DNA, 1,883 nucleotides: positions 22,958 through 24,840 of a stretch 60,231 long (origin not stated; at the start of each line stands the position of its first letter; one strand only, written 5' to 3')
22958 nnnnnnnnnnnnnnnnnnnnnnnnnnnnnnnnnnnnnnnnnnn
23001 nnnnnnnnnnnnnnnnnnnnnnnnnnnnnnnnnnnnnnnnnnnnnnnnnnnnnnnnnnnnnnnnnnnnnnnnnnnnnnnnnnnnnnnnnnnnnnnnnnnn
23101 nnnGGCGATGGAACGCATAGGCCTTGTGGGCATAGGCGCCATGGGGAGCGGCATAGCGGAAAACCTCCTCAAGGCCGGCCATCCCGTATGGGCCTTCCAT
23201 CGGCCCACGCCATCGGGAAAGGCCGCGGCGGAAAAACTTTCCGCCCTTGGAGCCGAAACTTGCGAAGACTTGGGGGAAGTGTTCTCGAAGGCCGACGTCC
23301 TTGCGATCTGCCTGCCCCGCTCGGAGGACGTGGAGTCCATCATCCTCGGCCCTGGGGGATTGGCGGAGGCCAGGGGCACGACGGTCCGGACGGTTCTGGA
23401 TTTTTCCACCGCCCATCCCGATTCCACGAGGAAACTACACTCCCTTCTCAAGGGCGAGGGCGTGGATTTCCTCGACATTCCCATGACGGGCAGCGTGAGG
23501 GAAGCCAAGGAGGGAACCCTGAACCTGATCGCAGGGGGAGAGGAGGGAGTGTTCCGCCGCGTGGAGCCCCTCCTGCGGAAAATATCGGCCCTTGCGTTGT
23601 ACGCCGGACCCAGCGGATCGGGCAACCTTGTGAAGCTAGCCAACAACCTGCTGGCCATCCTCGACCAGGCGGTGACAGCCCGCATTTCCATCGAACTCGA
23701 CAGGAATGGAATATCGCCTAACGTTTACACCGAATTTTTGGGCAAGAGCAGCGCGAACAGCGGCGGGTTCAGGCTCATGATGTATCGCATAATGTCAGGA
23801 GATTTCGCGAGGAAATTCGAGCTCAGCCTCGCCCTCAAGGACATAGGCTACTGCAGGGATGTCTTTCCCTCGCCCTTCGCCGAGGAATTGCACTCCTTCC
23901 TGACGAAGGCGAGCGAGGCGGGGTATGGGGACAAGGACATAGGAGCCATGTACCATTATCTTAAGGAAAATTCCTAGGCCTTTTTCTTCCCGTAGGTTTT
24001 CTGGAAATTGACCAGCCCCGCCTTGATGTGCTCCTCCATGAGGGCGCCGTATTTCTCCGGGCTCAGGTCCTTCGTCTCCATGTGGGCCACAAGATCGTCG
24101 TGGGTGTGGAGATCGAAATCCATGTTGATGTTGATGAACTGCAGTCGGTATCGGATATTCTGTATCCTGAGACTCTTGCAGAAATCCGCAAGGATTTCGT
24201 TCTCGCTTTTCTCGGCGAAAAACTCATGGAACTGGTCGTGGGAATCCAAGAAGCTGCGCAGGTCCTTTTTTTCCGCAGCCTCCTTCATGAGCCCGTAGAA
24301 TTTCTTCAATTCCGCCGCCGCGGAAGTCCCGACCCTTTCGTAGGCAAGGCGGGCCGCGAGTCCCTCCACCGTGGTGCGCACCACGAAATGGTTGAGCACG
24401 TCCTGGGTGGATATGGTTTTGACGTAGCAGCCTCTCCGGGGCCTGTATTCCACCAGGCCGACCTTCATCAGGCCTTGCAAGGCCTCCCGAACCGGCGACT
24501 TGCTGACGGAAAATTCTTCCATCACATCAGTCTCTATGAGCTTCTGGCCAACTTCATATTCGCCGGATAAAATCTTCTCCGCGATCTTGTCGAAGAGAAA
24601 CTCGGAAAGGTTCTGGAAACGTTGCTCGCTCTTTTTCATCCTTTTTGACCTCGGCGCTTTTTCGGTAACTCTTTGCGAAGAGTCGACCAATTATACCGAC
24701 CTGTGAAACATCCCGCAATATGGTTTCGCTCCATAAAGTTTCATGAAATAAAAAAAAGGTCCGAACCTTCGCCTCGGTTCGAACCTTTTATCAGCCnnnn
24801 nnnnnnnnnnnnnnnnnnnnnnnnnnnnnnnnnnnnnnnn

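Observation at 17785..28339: Uncharacterised catabolic island: TRAP uptake, SDR, cupin, M20 deacylase, HIBADH-like dehydrogenase, transaldolase-like enzyme and class-III aminotransferase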

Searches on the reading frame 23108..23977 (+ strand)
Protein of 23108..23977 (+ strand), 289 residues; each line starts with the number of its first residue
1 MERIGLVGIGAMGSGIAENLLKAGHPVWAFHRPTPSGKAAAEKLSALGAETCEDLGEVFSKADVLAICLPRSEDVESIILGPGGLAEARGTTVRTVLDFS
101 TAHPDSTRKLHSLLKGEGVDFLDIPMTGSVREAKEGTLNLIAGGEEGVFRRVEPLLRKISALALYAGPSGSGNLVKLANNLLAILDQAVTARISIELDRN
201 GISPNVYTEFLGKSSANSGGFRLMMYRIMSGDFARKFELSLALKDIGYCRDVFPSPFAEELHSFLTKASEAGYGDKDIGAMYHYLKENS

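Call 4: search_protein_families(library=pfam, proteins=[window:23108-23977:+])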
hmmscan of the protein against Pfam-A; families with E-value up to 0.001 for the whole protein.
window:23108-23977:+ (289 aa): 5 families
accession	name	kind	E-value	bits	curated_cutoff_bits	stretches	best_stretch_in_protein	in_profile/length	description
PF03446.21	NAD_binding_2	-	8e-34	117.4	21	1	3-164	1-157/161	NAD binding domain of 6-phosphogluconate dehydrogenase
PF14833.11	NAD_binding_11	-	3.8e-13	50.2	30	1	170-284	1-121/122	NAD-binding of NADP-dependent 3-hydroxyisobutyrate dehydrogenase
PF03807.23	F420_oxidored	-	2.6e-07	31.6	21.6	1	3-72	1-70/94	NADP oxidoreductase coenzyme F420-dependent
PF02826.25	2-Hacid_dh_C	-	1.6e-06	28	25.1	1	3-79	38-109/178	D-isomer specific 2-hydroxyacid dehydrogenase, NAD binding domain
PF02737.24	3HCDH_N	-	0.00035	21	22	1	4-46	2-44/180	3-hydroxyacyl-CoA dehydrogenase, NAD binding domain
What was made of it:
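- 23108..23977 (+): HIBADH-type (beta-hydroxyacid) dehydrogenase. Always follows M20 in related loci. Its stop overlaps the gntR stop on the other strand. NAD_binding_2 plus NAD_binding_11 (call 4).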

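Call 5: search_protein_families(library=ncbifam, proteins=[window:23108-23977:+])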
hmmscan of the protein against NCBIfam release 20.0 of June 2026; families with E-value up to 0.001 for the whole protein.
window:23108-23977:+ (289 aa): 13 families
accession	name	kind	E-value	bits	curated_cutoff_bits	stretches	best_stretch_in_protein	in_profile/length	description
TIGR01505.1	tartro_sem_red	equivalog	3.5e-41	141.3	340.75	1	4-251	2-244/291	2-hydroxy-3-oxopropionate reductase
NF008592.0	PRK11559.1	equivalog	5.3e-39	134.3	397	1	2-251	3-247/296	2-hydroxy-3-oxopropionate reductase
NF012005.0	PRK15461.1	equivalog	3.9e-36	124.7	348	1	1-287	1-288/298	sulfolactaldehyde 3-reductase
TIGR01692.1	HIBADH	equivalog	7.6e-36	123.9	291.6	1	7-218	2-208/288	3-hydroxyisobutyrate dehydrogenase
NF043037.1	ThreonDh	equivalog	1.3e-35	123.3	350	1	3-282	4-284/297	L-threonate dehydrogenase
NF011633.0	PRK15059.1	equivalog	3.4e-27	95.4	451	1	3-247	2-240/292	2-hydroxy-3-oxopropionate reductase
NF007161.0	PRK09599.1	subfamily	6.9e-18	64.9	271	1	3-180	2-177/302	NADP-dependent phosphogluconate dehydrogenase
TIGR00872.1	gnd_rel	equivalog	1.8e-17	63.6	297.2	1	3-180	2-175/299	phosphogluconate dehydrogenase (NAD(+)-dependent, decarboxylating)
NF006765.0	PRK09287.1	equivalog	7.1e-11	41.6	413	1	2-180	4-187/476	NADP-dependent phosphogluconate dehydrogenase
TIGR00873.1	gnd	equivalog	4.8e-10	38.9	426.7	1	4-181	2-184/467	decarboxylating NADP(+)-dependent phosphogluconate dehydrogenase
TIGR01327.1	PGDH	equivalog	0.0001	21.3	454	1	3-79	140-211/525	phosphoglycerate dehydrogenase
NF006124.0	PRK08268.1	subfamily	0.00015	20.9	508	1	2-46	8-52/507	3-hydroxyacyl-CoA dehydrogenase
NF005875.0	PRK07819.1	subfamily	0.00026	20.5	319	1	1-44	5-48/287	3-hydroxybutyryl-CoA dehydrogenase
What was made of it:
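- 23108..23977 (+): It scores about equally against tartronate-semialdehyde, sulfolactaldehyde, HIB and L-threonate dehydrogenase models, all far below their cut-offs (call 5).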

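Call 18: search_solved_structures(query=window:23108-23977:+, max_evalue=1e-20)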
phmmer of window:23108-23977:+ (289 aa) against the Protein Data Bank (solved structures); distinct sequences matched with E-value up to 1e-20: 18.
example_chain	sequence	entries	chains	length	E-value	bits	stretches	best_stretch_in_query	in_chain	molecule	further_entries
3cky_A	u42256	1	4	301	3.7e-41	144.3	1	3-251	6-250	2-hydroxymethyl glutarate dehydrogenase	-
3w6u_A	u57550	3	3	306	9.2e-36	126.7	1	3-283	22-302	6-phosphogluconate dehydrogenase, NAD-binding protein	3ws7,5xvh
3w6z_A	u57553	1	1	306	6.3e-35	123.9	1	3-283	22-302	6-phosphogluconate dehydrogenase, NAD-binding protein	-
1vpd_A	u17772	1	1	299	5.8e-32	114.2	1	3-254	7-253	TARTRONATE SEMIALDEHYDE REDUCTASE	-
6sm7_A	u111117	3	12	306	9.1e-30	107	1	3-283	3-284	3-sulfolactaldehyde reductase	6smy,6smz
1yb4_A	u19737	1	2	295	3.6e-29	105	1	3-248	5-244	tartronic semialdehyde reductase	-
9rb2_A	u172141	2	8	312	7.4e-28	100.7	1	1-247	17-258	Probable oxidoreductase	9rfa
3q3c_A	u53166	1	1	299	8.3e-28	100.6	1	1-252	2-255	Probable 3-hydroxyisobutyrate dehydrogenase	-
3obb_A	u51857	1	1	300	8.4e-28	100.5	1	1-252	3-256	Probable 3-hydroxyisobutyrate dehydrogenase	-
3g0o_A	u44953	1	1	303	3.7e-27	98.4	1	4-281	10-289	3-hydroxyisobutyrate dehydrogenase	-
5je8_A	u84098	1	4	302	4.4e-26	94.9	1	1-287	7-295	3-hydroxyisobutyrate dehydrogenase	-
5y8g_A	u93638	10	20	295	2e-23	86.2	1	3-286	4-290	Probable 3-hydroxyisobutyrate dehydrogenase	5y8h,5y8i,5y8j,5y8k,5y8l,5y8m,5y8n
1wp4_A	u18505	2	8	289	3.8e-23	85.3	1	1-254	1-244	3-hydroxyisobutyrate dehydrogenase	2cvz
3pef_A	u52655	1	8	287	4.5e-23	85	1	2-283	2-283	6-phosphogluconate dehydrogenase, NAD-binding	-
4dll_A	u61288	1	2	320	6.2e-23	84.6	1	3-247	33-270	2-hydroxy-3-oxopropionate reductase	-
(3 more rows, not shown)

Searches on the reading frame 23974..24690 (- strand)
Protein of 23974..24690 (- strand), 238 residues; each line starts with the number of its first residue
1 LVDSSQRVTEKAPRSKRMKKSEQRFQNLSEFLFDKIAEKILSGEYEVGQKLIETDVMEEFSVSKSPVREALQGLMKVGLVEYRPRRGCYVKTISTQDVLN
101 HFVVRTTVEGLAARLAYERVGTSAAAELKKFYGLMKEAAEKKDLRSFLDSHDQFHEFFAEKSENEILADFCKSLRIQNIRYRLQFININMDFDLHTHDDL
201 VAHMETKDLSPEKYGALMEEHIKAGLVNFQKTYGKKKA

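Call 4: search_protein_families(library=pfam, proteins=[window:23974-24690:-])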
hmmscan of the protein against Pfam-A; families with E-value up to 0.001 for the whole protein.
window:23974-24690:- (238 aa): 3 families
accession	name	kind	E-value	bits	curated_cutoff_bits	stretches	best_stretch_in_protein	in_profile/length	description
PF00392.27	GntR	-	1.7e-16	60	27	1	29-90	2-64/64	Bacterial regulatory proteins, gntR family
PF07729.17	FCD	-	4e-16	60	24.3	1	102-223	3-124/125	FCD domain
PF01325.25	Fe_dep_repress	-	0.00062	20.4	26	0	53-87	25-59/60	Iron dependent repressor, N-terminal DNA binding domain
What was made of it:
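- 23974..24639 (-): gntR, a GntR/FCD regulator. The probable start is the ATG at 24639; the mechanical ORF runs to 24690. GntR plus FCD (call 4).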

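Call 5: search_protein_families(library=ncbifam, proteins=[window:23974-24690:-])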
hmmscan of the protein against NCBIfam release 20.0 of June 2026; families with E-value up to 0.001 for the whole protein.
window:23974-24690:- (238 aa): 16 families
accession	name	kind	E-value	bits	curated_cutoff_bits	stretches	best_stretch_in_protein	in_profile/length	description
TIGR03338.1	phnR_burk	equivalog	4.8e-28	98.2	271.5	1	26-226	10-210/212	phosphonate utilization associated transcriptional regulator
NF003011.0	PRK03837.1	subfamily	5.1e-16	59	260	2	24-83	10-70/241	transcriptional regulator NanR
NF008504.0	PRK11414.1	equivalog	6.6e-11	42.3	225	1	36-176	20-160/221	GntR family transcriptional regulator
NF007001.0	PRK09464.1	equivalog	1.2e-10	41.5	330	1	19-188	2-190/254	pyruvate dehydrogenase complex transcriptional repressor PdhR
NF008576.0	PRK11534.1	equivalog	1.2e-10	41.5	218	1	33-182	13-166/225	DNA-binding transcriptional regulator CsiR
TIGR02018.2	his_ut_repres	equivalog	1.1e-08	34.8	220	1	34-118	6-92/226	histidine utilization transcriptional repressor HutC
NF007442.0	PRK09990.1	equivalog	2e-08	34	301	1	22-174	5-176/256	transcriptional regulator GlcC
NF052282.1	PLP_TF_PdxR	equivalog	8.9e-08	31.6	320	1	28-101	2-76/448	MocR-like pyridoxine biosynthesis transcription factor PdxR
NF007741.0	PRK10421.1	equivalog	4.2e-07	29.6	311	1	27-93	7-74/262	transcriptional regulator LldR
TIGR02325.1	C_P_lyase_phnF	equivalog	5e-06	26.2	156.8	1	34-92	15-74/238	phosphonate metabolism transcriptional regulator PhnF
NF041547.1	GntR_LSA1692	equivalog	5.2e-06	26.2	275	1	33-91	7-66/233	GntR family transcriptional regulator, LSA1692 subfamily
NF007292.0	PRK09764.1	equivalog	7.3e-06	25.3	281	1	33-92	11-71/240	GntR family transcriptional regulator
NF008571.0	PRK11523.1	equivalog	1.5e-05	24.6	396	1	31-172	12-164/258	transcriptional regulator ExuR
TIGR02404.1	trehalos_R_Bsub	equivalog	8.3e-05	22.3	211.95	1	32-90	5-64/233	trehalose operon repressor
NF007588.0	PRK10225.1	equivalog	0.00013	21.3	442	1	34-98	16-81/257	Uxu operon transcriptional regulator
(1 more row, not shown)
